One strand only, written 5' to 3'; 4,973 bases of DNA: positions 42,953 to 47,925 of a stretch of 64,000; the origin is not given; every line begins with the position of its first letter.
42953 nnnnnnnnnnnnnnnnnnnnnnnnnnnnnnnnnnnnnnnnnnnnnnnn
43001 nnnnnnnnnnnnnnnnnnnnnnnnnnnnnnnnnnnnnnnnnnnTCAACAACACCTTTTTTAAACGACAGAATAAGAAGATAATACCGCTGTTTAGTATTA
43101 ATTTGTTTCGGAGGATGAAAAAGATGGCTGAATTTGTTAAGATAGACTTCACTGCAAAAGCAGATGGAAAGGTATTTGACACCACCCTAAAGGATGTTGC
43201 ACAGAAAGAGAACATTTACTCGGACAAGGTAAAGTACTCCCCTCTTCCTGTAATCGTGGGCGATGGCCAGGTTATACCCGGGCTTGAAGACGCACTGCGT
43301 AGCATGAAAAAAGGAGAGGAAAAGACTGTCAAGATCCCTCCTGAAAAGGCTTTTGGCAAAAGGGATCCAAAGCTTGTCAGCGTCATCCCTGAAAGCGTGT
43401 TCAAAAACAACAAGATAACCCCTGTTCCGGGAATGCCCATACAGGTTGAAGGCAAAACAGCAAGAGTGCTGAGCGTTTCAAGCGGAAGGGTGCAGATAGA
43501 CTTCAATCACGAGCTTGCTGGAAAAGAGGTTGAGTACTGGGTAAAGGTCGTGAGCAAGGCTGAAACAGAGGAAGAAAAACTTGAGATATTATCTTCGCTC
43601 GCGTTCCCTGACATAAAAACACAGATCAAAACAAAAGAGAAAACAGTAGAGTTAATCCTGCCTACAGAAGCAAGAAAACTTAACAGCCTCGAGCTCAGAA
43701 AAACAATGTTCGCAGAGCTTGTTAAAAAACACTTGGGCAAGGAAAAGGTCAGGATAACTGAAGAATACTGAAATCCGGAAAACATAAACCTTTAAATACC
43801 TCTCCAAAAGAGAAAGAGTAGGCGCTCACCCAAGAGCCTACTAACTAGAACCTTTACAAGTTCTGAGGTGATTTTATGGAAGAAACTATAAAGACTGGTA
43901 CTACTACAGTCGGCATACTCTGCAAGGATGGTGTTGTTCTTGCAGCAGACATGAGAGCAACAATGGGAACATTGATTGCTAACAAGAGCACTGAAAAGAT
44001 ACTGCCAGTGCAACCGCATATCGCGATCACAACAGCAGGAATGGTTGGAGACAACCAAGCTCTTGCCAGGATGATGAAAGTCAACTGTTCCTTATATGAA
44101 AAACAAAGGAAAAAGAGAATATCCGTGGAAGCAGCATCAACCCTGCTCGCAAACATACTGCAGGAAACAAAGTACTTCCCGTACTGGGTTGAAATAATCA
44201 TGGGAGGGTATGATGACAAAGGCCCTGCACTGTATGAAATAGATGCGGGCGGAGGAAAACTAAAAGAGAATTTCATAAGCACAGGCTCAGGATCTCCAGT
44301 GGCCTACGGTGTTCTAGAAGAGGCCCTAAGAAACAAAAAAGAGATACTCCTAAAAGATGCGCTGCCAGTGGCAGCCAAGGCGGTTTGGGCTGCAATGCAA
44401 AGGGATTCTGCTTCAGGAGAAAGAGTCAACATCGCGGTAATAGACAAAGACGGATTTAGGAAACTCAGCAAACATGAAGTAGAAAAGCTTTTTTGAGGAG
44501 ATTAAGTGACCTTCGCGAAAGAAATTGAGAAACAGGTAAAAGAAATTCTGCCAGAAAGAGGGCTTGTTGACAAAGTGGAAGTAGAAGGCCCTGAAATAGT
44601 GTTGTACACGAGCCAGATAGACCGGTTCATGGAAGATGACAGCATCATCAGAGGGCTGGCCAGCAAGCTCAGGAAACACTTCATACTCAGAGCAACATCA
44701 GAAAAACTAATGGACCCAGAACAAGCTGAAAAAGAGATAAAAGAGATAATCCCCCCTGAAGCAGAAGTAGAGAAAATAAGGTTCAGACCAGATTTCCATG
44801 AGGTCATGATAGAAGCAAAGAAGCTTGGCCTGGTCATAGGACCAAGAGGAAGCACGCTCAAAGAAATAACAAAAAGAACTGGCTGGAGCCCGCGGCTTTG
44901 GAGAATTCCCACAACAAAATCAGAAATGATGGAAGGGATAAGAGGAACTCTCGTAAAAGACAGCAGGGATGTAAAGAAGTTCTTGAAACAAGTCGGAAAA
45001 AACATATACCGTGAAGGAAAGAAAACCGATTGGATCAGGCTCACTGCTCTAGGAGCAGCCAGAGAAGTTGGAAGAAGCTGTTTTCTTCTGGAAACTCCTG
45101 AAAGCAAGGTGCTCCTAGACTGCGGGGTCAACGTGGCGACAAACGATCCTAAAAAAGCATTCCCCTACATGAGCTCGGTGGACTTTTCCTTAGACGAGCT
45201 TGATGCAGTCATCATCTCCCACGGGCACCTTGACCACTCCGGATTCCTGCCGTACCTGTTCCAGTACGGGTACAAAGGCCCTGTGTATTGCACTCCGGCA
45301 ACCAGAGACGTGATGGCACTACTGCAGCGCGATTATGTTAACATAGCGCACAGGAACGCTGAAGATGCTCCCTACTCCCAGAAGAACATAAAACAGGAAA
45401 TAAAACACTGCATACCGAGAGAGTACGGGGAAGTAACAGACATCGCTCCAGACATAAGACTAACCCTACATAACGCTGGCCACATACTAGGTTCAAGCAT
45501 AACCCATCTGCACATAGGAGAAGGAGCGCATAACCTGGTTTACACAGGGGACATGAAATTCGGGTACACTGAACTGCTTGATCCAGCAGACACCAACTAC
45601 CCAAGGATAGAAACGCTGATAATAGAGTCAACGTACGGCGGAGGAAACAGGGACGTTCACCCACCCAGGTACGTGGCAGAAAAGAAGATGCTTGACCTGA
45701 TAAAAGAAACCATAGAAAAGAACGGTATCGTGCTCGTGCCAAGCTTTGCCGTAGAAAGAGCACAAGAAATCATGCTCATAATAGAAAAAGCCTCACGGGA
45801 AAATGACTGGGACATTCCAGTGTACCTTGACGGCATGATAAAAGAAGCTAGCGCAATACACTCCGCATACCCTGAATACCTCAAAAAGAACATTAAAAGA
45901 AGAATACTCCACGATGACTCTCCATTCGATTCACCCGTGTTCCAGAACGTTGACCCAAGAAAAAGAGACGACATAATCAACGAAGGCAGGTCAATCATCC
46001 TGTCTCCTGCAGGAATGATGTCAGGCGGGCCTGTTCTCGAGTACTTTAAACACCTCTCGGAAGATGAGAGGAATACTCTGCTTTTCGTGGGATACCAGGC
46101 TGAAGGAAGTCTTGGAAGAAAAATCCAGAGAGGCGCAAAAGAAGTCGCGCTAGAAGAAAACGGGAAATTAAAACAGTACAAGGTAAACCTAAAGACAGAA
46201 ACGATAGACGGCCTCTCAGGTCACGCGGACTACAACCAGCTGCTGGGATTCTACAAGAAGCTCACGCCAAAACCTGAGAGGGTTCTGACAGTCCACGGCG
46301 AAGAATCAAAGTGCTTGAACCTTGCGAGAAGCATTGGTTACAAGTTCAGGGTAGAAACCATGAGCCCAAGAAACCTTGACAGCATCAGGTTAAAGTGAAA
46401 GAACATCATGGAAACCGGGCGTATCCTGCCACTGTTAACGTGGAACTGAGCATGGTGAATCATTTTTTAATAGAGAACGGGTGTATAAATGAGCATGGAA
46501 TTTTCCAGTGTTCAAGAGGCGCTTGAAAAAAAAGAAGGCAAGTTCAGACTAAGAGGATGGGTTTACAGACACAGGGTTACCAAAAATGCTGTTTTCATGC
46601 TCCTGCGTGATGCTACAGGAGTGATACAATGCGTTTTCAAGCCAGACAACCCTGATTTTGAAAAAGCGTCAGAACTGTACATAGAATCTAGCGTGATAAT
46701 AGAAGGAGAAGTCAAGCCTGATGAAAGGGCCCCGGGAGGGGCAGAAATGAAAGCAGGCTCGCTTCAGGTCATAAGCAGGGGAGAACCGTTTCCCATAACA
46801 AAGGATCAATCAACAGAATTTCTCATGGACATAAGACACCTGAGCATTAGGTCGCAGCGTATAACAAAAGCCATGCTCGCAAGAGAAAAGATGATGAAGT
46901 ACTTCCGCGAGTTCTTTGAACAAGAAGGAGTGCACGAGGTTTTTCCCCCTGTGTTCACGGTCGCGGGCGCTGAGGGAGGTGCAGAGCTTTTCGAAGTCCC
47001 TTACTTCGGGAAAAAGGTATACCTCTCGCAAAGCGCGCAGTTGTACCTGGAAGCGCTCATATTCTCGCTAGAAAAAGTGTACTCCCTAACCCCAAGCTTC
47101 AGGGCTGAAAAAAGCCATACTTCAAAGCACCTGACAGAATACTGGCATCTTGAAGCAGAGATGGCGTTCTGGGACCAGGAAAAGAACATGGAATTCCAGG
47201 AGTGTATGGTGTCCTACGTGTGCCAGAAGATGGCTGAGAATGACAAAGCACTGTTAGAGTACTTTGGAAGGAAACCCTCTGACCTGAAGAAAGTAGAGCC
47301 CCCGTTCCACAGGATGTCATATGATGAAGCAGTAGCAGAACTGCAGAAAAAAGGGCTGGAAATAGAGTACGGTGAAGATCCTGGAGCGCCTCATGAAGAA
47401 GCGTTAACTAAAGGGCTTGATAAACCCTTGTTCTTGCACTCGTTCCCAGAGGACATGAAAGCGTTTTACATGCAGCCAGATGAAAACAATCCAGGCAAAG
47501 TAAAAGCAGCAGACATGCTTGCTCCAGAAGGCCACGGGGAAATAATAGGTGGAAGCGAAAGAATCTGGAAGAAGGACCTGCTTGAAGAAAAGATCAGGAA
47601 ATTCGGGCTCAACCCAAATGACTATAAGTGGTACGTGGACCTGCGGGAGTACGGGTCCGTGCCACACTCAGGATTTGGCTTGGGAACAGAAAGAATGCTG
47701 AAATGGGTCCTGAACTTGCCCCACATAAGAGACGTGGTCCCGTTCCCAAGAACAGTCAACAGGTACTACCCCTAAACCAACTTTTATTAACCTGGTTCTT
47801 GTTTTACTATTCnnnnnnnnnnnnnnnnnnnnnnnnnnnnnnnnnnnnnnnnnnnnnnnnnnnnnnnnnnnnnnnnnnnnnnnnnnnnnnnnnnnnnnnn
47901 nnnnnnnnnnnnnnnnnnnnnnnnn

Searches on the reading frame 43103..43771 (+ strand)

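Call 101: search_protein_families(library=pfam, proteins=[window:43103-43771:+], max_evalue=0.01)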
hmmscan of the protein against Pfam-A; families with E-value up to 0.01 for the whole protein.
window:43103-43771:+ (222 aa): 3 families
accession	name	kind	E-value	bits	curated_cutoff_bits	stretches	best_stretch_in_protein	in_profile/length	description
PF22199.2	FKBP26_IF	-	2.7e-16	59.6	27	1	94-138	2-46/46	FKBP26, IF domain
PF00254.34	FKBP_C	-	2e-15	57.3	21.1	1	8-90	7-77/94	FKBP-type peptidyl-prolyl cis-trans isomerase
PF09794.14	Avl9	-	0.0023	17.1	22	1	132-204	7-73/379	Transport protein Avl9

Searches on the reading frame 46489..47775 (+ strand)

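Call 71: search_protein_families(library=pfam, proteins=[window:46489-47775:+], max_evalue=0.001)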
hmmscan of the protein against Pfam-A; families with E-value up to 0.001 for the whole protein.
window:46489-47775:+ (428 aa): 2 families
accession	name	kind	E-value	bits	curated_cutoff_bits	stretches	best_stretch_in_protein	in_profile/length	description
PF00152.25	tRNA-synt_2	-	1.4e-74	251.4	25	1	110-422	3-307/308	tRNA synthetases class II (D, K and N)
PF01336.31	tRNA_anti-codon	-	8.2e-13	48.5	27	1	20-95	2-75/75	OB-fold nucleic acid binding domain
